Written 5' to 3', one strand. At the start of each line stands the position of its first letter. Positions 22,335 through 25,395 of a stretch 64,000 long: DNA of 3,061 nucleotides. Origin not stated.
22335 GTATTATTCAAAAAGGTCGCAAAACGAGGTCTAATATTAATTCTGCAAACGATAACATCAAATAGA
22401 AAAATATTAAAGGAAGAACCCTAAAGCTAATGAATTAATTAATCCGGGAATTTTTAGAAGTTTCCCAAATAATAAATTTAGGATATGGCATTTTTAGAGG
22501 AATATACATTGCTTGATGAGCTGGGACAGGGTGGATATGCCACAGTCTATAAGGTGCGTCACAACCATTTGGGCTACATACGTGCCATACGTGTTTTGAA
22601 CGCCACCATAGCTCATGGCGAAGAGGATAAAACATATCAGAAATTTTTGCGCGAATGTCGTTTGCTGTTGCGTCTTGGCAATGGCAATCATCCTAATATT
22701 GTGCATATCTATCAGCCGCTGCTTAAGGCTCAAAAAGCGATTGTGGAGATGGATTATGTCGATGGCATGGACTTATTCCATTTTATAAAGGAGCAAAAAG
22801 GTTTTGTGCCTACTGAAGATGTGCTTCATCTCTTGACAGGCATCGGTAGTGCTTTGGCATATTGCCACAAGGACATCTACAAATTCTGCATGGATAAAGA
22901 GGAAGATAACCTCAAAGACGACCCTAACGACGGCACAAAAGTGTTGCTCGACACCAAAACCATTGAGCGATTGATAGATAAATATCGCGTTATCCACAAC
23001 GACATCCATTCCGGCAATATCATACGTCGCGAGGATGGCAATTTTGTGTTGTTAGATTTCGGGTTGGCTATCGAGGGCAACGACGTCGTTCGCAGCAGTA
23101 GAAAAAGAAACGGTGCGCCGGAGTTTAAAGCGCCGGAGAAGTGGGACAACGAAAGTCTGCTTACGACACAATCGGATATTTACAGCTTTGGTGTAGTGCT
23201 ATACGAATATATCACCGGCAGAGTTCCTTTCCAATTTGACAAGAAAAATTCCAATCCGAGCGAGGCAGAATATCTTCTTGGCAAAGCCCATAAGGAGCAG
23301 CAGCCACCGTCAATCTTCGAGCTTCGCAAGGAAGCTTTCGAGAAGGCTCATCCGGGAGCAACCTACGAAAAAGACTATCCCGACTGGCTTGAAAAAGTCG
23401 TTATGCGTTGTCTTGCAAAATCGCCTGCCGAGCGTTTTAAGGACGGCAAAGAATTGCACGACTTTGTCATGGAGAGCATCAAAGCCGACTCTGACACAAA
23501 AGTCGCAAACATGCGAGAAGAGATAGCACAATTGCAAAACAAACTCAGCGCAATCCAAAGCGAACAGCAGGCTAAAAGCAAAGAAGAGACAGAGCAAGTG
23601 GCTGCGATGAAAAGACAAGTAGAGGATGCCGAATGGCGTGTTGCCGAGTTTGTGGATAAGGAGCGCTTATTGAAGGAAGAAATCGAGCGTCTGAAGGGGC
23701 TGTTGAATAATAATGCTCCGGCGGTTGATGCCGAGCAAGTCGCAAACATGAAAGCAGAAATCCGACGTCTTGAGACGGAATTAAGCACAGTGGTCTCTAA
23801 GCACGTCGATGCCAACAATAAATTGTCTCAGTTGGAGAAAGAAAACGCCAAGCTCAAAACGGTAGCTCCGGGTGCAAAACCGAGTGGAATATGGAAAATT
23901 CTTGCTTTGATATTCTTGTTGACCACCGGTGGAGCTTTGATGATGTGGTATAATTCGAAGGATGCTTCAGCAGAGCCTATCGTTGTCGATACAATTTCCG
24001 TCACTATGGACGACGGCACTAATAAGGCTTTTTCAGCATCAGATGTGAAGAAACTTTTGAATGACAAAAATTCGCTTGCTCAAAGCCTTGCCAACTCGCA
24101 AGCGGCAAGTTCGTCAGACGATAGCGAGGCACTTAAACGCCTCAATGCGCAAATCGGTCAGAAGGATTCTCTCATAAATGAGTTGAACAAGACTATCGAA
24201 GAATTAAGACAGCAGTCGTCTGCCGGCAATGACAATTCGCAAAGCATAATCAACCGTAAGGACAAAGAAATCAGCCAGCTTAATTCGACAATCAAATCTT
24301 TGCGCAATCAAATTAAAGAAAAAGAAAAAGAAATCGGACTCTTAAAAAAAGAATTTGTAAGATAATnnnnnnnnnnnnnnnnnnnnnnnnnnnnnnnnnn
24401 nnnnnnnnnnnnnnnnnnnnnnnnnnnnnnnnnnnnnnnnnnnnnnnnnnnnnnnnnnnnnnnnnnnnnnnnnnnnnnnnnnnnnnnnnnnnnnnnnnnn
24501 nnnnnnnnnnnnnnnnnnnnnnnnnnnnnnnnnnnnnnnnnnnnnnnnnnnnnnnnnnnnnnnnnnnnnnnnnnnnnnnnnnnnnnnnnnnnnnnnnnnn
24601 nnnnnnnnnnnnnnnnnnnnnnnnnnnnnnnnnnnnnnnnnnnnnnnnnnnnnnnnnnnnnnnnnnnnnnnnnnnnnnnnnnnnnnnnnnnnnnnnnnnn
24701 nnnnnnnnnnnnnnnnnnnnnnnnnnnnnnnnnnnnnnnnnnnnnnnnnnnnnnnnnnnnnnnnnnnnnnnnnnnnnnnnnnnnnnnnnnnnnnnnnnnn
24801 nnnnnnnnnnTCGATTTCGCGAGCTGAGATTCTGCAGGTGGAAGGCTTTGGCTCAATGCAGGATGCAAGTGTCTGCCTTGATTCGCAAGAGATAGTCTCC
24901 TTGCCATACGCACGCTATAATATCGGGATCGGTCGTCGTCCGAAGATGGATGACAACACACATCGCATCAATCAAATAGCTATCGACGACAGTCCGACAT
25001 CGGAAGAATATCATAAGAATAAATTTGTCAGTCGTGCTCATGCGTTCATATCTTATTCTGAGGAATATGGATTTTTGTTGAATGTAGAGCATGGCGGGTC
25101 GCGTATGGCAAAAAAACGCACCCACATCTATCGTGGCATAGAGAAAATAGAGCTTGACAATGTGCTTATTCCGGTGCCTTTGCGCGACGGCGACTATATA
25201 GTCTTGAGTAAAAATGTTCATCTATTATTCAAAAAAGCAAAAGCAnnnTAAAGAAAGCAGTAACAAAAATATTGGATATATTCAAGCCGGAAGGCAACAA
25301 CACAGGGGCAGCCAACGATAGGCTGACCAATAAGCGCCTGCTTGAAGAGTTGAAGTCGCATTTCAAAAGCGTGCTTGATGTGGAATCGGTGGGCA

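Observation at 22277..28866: Five-gene operon: membrane Ser/Thr kinase, two FHA proteins, membrane PP2C and a secreted MORN-repeat protein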

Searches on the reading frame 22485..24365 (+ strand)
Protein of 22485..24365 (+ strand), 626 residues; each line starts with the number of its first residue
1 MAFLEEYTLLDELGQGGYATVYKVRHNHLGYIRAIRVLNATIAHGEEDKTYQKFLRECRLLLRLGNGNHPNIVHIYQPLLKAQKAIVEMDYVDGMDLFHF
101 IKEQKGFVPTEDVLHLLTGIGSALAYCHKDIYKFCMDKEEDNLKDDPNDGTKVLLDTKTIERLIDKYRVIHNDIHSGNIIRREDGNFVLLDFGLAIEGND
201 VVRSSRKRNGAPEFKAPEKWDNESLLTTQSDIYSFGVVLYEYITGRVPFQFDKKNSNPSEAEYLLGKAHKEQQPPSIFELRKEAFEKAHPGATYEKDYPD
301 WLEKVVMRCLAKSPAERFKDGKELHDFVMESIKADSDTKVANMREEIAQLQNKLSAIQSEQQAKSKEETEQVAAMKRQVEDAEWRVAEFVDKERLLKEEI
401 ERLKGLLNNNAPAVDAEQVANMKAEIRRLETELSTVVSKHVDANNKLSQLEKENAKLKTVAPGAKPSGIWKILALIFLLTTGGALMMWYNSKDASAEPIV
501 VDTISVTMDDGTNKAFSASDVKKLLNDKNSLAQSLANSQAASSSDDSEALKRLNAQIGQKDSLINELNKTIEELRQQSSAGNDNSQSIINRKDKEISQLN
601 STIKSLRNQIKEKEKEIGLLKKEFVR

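Call 3: search_protein_families(library=pfam, proteins=[window:22485-24365:+], max_evalue=0.01)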
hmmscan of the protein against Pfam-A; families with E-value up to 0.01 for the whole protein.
window:22485-24365:+ (626 aa): 7 families
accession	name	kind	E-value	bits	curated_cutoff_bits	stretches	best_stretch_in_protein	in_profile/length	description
PF00069.31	Pkinase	-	5.1e-37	128.1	31.7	2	166-318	116-252/263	Protein kinase domain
PF07714.23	PK_Tyr_Ser-Thr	-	2.5e-26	93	23.1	2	165-276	119-212/258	Protein tyrosine and serine/threonine kinase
PF03109.22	ABC1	-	4.5e-05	23.2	22.9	1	164-199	183-218/244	ABC1 atypical kinase-like domain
PF01636.29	APH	-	0.00011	22.5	23.2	1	165-195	163-197/239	Phosphotransferase enzyme family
PF14531.12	Kinase-like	-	0.0033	17.2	25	0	165-254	162-256/289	Kinase-like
PF14362.11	DUF4407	-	0.0048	16.7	31.3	1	329-478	125-270/297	Domain of unknown function (DUF4407)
PF17667.7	Pkinase_fungal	-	0.008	15.4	24.1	0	158-235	297-379/387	Fungal protein kinase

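Call 4: search_protein_families(library=padloc, proteins=[window:22485-24365:+], max_evalue=0.01)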
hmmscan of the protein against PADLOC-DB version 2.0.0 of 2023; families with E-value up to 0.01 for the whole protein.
window:22485-24365:+ (626 aa): 30 families (the best 25 are shown)
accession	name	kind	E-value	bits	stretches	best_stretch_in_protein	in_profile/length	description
PDLC04042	PD-T4-6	-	1.2e-45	154.4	2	168-342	129-282/292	-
PDLC04138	mad6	-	1.7e-44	150.8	2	3-129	49-171/659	mads_6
PDLC04053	PD-T4-6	-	2.4e-43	146.8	2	168-363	130-303/311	-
PDLC04047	PD-T4-6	-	3.1e-42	142.8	2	165-363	128-303/327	-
PDLC04060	PD-T4-6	-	2.3e-36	123.8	3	3-129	6-126/486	-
PDLC04057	PD-T4-6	-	2.7e-36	123.5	2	167-376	127-314/443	-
PDLC04061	PD-T4-6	-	1.6e-34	118.3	3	6-129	17-138/510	-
PDLC04043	PD-T4-6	-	1.1e-32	111.8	2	168-341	135-286/452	-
PDLC04054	PD-T4-6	-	2e-32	111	2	6-130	11-130/347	-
PDLC04041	PD-T4-6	-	2.3e-31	107.5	2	168-374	149-334/443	-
PDLC04039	PD-T4-6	-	8.9e-30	102.1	2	169-356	135-302/458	-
PDLC04048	PD-T4-6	-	2.3e-27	94.3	2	3-129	8-129/354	-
PDLC04052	PD-T4-6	-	1.4e-23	81.9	2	168-380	133-328/496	-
PDLC04050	PD-T4-6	-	1.6e-23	81.4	2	3-129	61-181/480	-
PDLC04064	PD-T4-6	-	8.4e-23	78.9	2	6-128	21-136/369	-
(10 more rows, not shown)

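Call 6: search_protein_families(library=ncbifam, proteins=[window:22485-24365:+], max_evalue=1)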
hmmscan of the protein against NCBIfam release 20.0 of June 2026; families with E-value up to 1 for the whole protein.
window:22485-24365:+ (626 aa): 22 families
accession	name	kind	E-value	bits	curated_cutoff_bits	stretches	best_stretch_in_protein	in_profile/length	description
NF033483.0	PknB_PASTA_kin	equivalog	2.1e-40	139.3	450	2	168-375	127-311/563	Stk1 family PASTA domain-containing Ser/Thr kinase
NF047741.1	antiphage_MADS6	equivalog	1.5e-34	119.5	460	2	165-362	316-492/612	methylation-associated defense system protein kinase MAD6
NF052427.1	StpK7MSMEG_1200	equivalog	2.8e-18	65.7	900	2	168-352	128-289/601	serine/threonine protein kinase StpK7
NF038150.1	lanthi_synth_IV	equivalog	1.1e-11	43.8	650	1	169-367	319-490/851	class IV lanthionine synthetase LanL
NF009651.0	PRK13184.1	equivalog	1.1e-10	40.1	839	2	169-337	134-296/932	serine/threonine-protein kinase PknD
NF045487.1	ASRP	equivalog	2.7e-10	39.5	300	2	331-459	324-450/593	archaea-specific SMC-related protein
TIGR03903.1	TOMM_kin_cyc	equivalog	3.4e-09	35.1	705.75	2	169-247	100-187/1267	TOMM system kinase/cyclase fusion protein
NF043056.1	T4SS_LegK1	equivalog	5.6e-07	28.5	550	1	163-240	204-281/516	Dot/Icm T4SS effector kinase LegK1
NF053615.1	SerThrKinAfsKStmc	equivalog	1.2e-05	24.2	1300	1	169-265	133-225/809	protein serine/threonine kinase AfsK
TIGR02169.1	SMC_prok_A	equivalog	1.6e-05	22.9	729.4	2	335-458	383-504/1165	chromosome segregation protein SMC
TIGR03724.2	arch_bud32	equivalog_domain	6.9e-05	22.4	125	1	143-199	80-135/193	KEOPS complex kinase/ATPase Bud32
NF038151.1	lanthi_synth_III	equivalog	0.00018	20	575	1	167-249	355-429/833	class III lanthionine synthetase LanKC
TIGR04523.1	Mplasa_alph_rch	subfamily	0.00055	18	270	2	517-623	522-625/745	helix-rich protein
TIGR01982.1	UbiB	equivalog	0.00061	18.5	487.55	1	167-194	275-302/436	2-polyprenylphenol 6-hydroxylase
NF011463.0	PRK14879.1-4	equivalog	0.011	15.2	188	0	164-195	130-160/237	Kae1-associated kinase Bud32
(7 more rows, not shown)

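Call 45: find_encoding_contigs(protein=window:22485-24365:+, flank=10000, max_places=4)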
Protein window:22485-24365:+ (626 aa): no gene with exactly this product is on record in the collection.

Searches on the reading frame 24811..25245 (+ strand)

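Call 7: search_protein_families(library=pfam, proteins=[window:24811-25245:+], max_evalue=10)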
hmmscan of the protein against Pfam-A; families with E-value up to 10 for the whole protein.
seq(145 aa): 1 family
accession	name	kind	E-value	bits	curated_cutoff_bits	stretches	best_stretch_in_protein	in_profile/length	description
PF00498.31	FHA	-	0.0023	18.8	20.7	1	40-132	3-66/67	FHA domain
